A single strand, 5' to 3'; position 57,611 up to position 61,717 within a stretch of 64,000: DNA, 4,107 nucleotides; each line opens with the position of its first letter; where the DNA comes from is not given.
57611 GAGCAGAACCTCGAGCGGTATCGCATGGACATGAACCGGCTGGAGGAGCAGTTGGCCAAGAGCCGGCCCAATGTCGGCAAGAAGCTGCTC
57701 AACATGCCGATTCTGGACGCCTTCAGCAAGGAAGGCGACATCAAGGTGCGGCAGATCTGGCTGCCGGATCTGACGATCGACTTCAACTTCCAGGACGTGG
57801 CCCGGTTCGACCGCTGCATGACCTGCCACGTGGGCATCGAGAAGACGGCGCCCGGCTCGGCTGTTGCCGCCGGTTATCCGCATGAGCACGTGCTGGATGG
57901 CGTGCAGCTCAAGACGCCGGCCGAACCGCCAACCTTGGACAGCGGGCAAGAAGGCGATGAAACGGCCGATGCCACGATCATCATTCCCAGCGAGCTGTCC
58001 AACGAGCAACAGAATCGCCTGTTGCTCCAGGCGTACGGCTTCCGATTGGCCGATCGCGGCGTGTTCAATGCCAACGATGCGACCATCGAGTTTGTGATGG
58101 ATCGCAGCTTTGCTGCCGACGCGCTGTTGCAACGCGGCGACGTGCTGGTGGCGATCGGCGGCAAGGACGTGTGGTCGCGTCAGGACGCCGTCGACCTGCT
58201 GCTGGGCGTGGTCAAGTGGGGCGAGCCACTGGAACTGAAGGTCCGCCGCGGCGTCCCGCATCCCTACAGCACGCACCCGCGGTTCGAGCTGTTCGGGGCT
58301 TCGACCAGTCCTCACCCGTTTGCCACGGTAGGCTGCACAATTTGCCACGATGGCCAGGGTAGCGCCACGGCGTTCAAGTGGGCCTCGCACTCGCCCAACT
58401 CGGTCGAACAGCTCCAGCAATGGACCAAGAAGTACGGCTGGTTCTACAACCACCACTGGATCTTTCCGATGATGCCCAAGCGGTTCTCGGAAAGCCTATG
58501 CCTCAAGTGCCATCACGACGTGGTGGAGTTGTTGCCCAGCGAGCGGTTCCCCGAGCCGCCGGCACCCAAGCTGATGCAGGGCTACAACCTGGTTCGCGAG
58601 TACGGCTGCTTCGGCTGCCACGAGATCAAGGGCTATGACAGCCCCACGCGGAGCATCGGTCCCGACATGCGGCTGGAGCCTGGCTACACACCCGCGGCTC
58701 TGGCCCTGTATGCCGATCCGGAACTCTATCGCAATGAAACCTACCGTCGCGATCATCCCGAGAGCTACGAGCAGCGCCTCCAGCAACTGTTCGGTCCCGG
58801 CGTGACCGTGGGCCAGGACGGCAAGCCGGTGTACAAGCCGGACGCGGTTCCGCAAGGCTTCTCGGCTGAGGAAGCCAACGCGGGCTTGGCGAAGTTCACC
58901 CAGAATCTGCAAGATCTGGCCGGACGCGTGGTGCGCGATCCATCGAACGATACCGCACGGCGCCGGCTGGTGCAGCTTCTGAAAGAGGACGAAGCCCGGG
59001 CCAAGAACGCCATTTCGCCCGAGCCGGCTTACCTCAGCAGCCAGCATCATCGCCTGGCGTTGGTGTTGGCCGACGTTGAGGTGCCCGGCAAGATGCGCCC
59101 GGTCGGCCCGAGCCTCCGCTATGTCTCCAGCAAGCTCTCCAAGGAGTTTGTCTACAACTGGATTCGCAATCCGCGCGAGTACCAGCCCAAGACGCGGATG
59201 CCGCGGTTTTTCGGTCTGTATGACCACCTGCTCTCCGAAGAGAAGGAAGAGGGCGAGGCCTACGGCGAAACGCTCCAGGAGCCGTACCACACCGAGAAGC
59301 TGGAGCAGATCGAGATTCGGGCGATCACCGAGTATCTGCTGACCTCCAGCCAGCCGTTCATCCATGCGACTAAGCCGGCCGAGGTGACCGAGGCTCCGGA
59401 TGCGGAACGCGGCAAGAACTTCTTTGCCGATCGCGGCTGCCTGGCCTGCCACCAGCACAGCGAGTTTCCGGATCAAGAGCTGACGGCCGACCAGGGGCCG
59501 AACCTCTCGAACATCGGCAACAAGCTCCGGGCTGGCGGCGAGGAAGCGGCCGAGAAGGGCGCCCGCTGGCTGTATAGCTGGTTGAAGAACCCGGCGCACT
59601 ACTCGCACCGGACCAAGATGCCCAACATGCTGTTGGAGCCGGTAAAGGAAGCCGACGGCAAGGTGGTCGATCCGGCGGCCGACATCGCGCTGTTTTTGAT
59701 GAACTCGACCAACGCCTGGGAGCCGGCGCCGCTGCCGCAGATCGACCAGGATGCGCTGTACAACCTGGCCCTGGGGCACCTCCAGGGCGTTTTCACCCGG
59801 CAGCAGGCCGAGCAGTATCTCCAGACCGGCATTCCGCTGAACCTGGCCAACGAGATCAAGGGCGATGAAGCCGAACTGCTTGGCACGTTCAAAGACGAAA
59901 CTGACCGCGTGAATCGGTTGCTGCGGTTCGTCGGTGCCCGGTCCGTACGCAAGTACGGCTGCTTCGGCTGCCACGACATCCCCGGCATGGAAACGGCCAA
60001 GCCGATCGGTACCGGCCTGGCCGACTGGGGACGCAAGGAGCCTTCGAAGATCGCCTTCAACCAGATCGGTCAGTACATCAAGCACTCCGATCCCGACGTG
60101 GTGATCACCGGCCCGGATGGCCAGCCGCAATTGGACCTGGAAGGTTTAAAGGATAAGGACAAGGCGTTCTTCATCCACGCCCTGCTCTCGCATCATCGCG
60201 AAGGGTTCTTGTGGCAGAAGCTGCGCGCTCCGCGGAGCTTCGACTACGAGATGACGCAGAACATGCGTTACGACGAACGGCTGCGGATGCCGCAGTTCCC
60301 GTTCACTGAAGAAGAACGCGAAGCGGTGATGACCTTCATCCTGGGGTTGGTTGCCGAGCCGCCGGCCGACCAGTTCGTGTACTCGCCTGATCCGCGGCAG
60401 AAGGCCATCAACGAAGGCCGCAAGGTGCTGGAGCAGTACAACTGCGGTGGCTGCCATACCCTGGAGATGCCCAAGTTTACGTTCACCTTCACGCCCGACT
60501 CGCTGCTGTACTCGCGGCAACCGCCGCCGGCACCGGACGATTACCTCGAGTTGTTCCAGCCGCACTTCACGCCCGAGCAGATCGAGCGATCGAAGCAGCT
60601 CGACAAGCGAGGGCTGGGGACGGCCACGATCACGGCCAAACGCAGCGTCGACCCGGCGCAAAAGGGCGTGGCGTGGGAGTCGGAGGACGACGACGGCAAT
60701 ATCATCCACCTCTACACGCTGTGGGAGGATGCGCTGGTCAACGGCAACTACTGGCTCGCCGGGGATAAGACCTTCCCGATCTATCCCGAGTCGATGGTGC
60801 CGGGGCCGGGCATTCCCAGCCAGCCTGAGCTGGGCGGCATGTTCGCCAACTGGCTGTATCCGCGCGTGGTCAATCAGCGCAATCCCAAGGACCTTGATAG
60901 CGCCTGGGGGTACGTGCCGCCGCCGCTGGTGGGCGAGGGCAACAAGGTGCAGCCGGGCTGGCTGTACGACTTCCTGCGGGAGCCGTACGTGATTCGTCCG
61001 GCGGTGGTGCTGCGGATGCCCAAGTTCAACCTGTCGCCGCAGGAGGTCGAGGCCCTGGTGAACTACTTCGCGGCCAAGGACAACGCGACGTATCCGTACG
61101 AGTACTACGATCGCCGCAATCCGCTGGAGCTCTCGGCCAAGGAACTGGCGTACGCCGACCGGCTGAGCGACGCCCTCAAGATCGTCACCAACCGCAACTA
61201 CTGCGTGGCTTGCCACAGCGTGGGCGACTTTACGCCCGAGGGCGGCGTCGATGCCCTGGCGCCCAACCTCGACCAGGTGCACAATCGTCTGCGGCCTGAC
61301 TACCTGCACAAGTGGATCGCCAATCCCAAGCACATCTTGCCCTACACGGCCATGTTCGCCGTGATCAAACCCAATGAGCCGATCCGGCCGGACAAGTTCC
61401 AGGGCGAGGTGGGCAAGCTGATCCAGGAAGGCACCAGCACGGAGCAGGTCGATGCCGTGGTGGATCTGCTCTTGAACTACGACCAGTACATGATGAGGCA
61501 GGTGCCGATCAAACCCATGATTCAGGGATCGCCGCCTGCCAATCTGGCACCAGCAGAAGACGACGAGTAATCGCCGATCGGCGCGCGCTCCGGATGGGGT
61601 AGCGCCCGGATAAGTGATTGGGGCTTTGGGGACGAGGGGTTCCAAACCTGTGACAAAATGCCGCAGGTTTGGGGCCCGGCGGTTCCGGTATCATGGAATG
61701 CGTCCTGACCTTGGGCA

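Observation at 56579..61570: Architecture of the 1663-aa cytochrome c: TM anchor, ~350-aa coiled-coil-like stalk, PDZ-like insert, eight CxxCH motifs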

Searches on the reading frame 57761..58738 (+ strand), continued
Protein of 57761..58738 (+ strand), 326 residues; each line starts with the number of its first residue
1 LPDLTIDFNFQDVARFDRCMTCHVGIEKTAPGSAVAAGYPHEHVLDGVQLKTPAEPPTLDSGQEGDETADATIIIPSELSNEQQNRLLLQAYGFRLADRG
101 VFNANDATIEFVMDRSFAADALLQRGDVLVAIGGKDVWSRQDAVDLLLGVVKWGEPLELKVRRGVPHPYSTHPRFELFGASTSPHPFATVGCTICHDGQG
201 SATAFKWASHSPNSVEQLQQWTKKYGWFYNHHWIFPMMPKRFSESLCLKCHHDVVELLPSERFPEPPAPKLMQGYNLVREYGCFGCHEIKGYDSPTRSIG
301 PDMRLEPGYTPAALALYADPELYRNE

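Call 62: find_encoding_contigs(protein=P0258, flank=7000, max_places=1)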
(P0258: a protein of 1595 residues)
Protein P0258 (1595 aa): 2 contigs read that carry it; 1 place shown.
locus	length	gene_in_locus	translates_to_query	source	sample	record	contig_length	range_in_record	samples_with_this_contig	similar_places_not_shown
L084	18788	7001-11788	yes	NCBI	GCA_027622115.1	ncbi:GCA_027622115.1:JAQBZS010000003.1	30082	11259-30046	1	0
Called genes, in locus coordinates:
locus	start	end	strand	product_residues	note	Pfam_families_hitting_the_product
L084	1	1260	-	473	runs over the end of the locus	PF03062:MBOAT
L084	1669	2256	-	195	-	PF14907:NTP_transf_5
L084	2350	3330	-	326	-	PF14336:GLUCM-like_C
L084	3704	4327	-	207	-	-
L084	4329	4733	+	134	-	PF00355:Rieske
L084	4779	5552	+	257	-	PF00033:Cytochrome_B, PF14358:DUF4405 (weak), PF13631:Cytochrom_B_N_2, PF00033:Cytochrome_B (weak)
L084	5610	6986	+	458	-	PF00032:Cytochrom_B_C (weak)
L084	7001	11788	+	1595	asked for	PF14522:Cytochrome_C7 (faint), PF00034:Cytochrom_C (faint), PF13442:Cytochrome_CBB3 (faint), PF00595:PDZ (faint), PF13180:PDZ_2, PF17820:PDZ_6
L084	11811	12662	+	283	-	-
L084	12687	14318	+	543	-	PF00034:Cytochrom_C, PF13442:Cytochrome_CBB3, PF00034:Cytochrom_C, PF13442:Cytochrome_CBB3 (weak)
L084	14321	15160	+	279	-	PF02790:COX2_TM, PF00116:COX2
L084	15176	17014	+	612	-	PF00115:COX1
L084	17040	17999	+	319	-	PF02628:COX15-CtaA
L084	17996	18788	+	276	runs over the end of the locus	PF01040:UbiA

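Call 63: find_encoding_contigs(protein=P0252, flank=7000, max_places=1)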
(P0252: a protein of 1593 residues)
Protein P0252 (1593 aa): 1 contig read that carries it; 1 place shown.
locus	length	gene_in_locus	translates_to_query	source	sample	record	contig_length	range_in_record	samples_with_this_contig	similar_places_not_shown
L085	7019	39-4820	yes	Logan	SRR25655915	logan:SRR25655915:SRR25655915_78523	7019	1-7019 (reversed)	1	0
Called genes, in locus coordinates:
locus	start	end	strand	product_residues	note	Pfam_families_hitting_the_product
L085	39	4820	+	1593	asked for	PF02433:FixO (faint), PF00034:Cytochrom_C (faint), PF13442:Cytochrome_CBB3 (faint), PF13180:PDZ_2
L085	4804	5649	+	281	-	-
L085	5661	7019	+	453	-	?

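Call 69: search_solved_structures(query=A1, max_evalue=0.1, show_alignments=3)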
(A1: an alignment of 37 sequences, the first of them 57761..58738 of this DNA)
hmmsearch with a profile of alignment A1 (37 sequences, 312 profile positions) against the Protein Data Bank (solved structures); distinct sequences matched with E-value up to 0.1: 102 (the best 60 are shown).
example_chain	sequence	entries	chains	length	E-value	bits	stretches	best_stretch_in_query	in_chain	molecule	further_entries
3mh4_A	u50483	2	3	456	1e-08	38.1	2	85-152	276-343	Protease do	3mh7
3mh5_A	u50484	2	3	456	1e-08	38.1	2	85-152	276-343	Protease do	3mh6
6jjk_A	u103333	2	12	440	1.2e-08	37.8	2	85-152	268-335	Periplasmic serine endoprotease DegP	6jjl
3otp_A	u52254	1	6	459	1.3e-08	37.8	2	85-152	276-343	Protease do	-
1ky9_A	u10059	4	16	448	1.3e-08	37.8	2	85-152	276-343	PROTEASE DO | Periplasmic serine endoprotease DegP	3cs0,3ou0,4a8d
2zle_A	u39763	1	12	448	1.3e-08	37.7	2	85-152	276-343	Protease do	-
6jjo_A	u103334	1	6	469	1.5e-08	37.6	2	85-152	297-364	Periplasmic serine endoprotease DegP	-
4ynn_A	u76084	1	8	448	2.4e-07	33.6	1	95-152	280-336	Protease DO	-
3pv3_A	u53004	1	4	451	7.5e-07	32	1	95-152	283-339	DegQ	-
3pv2_A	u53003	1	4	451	7.5e-07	32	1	95-152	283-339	DegQ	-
3pv5_A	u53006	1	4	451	7.5e-07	32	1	95-152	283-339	DegQ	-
6icf_A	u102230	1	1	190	2.7e-06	30.2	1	98-166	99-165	Putative zinc metalloprotease aq_1964,Putative zinc metalloprotease aq_1964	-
1ueq_A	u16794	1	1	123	3.1e-06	29.9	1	94-159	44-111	MEMBRANE ASSOCIATED GUANYLATE KINASE INVERTED-2 (MAGI-2)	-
6akq_A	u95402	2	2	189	5.8e-06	29.1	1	98-157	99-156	PDZ tandem fragment of A. aeolicus site-2 protease homolog with the PA tag insertion | PDZ tandem fragment with PA tag insertion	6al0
6al1_A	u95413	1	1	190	1.6e-05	27.6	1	93-158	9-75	PDZ tandem fragment with PA tag insertion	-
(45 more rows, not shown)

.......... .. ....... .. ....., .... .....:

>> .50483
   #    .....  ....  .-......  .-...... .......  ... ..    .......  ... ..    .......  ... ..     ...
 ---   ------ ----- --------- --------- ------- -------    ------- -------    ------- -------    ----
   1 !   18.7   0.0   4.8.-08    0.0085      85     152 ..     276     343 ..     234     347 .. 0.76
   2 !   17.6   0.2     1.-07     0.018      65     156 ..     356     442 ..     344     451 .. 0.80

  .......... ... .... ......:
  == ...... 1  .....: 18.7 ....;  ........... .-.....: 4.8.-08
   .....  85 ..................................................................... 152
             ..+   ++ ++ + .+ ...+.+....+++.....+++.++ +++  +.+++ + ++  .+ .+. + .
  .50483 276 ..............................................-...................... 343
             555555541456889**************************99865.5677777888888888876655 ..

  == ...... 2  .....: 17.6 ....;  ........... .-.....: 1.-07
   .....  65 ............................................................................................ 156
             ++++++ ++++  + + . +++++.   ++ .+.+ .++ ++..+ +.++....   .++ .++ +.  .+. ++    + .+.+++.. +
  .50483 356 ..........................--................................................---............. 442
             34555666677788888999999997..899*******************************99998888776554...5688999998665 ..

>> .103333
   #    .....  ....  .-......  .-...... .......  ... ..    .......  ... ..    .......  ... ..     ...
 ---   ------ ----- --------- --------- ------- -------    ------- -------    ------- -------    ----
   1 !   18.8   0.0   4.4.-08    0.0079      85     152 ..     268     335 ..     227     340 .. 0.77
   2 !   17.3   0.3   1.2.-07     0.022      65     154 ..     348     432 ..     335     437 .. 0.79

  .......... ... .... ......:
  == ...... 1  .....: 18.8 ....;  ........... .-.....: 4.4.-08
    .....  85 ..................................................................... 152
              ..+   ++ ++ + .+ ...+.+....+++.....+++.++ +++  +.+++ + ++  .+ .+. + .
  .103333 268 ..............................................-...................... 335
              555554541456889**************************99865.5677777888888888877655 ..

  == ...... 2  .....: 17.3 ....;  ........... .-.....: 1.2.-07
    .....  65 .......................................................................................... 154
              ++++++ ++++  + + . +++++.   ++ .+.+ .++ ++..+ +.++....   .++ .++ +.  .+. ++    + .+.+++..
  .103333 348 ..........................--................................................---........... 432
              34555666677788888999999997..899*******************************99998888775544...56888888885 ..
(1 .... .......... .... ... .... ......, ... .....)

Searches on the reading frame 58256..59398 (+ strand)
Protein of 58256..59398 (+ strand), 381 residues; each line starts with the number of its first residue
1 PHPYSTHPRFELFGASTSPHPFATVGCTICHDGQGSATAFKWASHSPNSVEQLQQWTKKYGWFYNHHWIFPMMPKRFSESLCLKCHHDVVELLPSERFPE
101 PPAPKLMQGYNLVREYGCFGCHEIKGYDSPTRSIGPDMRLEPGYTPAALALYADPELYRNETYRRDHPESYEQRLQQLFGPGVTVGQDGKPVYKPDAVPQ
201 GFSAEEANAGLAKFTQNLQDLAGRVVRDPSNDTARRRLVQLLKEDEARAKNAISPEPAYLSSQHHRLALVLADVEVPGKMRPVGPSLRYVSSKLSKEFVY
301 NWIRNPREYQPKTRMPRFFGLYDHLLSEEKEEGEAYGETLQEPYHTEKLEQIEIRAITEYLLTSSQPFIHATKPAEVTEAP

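Call 41: search_protein_families(library=pfam, proteins=[window:58256-59398:+], max_evalue=0.1)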
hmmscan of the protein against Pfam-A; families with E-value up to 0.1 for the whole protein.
window:58256-59398:+ (381 aa): 4 families
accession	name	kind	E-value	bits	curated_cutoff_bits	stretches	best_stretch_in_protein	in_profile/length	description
PF09699.15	Paired_CXXCH_1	-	0.00046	20.3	20.6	0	20-39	1-21/41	Doubled CXXCH motif (Paired_CXXCH_1)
PF02433.20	FixO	-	0.00056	19.9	29.6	1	283-356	102-176/219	Cytochrome C oxidase, mono-heme subunit/FixO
PF14537.11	Cytochrom_c3_2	-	0.036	15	25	0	52-124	28-66/79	Cytochrome c3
PF14522.11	Cytochrome_C7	-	0.042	14.1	24.8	0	22-122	10-66/67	Cytochrome c7 and related cytochrome c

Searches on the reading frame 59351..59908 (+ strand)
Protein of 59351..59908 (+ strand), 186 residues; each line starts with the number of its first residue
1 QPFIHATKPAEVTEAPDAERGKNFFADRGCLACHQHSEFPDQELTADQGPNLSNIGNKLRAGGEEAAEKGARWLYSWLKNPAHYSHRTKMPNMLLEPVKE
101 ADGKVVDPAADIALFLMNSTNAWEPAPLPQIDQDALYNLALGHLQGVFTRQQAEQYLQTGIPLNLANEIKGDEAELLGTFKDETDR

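Call 41: search_protein_families(library=pfam, proteins=[window:59351-59908:+], max_evalue=0.1)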
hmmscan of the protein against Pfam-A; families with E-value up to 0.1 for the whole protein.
window:59351-59908:+ (186 aa): 2 families
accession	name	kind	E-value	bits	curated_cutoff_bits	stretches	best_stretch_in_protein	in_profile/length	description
PF00034.26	Cytochrom_C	-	1.5e-05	26.6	21.3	1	18-96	1-72/90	Cytochrome c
PF09699.15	Paired_CXXCH_1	-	0.034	14.3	20.6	0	25-52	4-31/41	Doubled CXXCH motif (Paired_CXXCH_1)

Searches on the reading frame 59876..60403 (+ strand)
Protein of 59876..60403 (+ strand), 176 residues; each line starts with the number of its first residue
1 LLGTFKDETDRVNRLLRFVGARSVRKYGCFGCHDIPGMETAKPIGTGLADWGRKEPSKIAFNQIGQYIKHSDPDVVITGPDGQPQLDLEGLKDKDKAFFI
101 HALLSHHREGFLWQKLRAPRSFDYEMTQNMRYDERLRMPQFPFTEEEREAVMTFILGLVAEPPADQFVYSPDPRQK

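Call 41: search_protein_families(library=pfam, proteins=[window:59876-60403:+], max_evalue=0.1)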
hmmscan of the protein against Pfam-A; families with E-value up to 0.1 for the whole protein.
window:59876-60403:+ (176 aa): 1 family
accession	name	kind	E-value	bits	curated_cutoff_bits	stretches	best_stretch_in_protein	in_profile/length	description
PF00034.26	Cytochrom_C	-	0.00095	20.9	21.3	0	23-156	7-87/90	Cytochrome c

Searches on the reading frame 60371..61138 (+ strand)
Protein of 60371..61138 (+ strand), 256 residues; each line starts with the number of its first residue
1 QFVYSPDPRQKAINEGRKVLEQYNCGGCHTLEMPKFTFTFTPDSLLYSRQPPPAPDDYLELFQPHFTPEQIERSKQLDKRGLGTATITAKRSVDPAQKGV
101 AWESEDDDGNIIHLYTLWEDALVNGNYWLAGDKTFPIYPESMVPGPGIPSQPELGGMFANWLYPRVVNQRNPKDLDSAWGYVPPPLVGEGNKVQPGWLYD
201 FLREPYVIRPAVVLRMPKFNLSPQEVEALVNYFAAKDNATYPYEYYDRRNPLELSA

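Call 41: search_protein_families(library=pfam, proteins=[window:60371-61138:+], max_evalue=0.1)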
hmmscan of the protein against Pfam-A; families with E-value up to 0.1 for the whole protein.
window:60371-61138:+ (256 aa): 2 families
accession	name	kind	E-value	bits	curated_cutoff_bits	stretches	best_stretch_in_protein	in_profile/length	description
PF00034.26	Cytochrom_C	-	0.00061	21.5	21.3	0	14-35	2-22/90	Cytochrome c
PF13442.11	Cytochrome_CBB3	-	0.00063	20.5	27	0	12-33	2-22/68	Cytochrome C oxidase, cbb3-type, subunit III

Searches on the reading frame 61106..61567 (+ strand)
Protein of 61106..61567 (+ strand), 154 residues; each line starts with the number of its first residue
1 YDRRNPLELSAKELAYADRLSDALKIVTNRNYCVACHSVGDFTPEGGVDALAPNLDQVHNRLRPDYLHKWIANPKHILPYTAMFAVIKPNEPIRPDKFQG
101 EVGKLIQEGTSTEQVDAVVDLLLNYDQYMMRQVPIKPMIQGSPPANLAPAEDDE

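Call 41: search_protein_families(library=pfam, proteins=[window:61106-61567:+], max_evalue=0.1)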
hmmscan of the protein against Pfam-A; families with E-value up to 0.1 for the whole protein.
window:61106-61567:+ (154 aa): 2 families
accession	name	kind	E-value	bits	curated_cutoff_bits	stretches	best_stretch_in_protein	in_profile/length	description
PF00034.26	Cytochrom_C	-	0.0043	18.8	21.3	1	31-123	10-87/90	Cytochrome c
PF13442.11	Cytochrome_CBB3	-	0.014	16.2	27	1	30-75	11-45/68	Cytochrome C oxidase, cbb3-type, subunit III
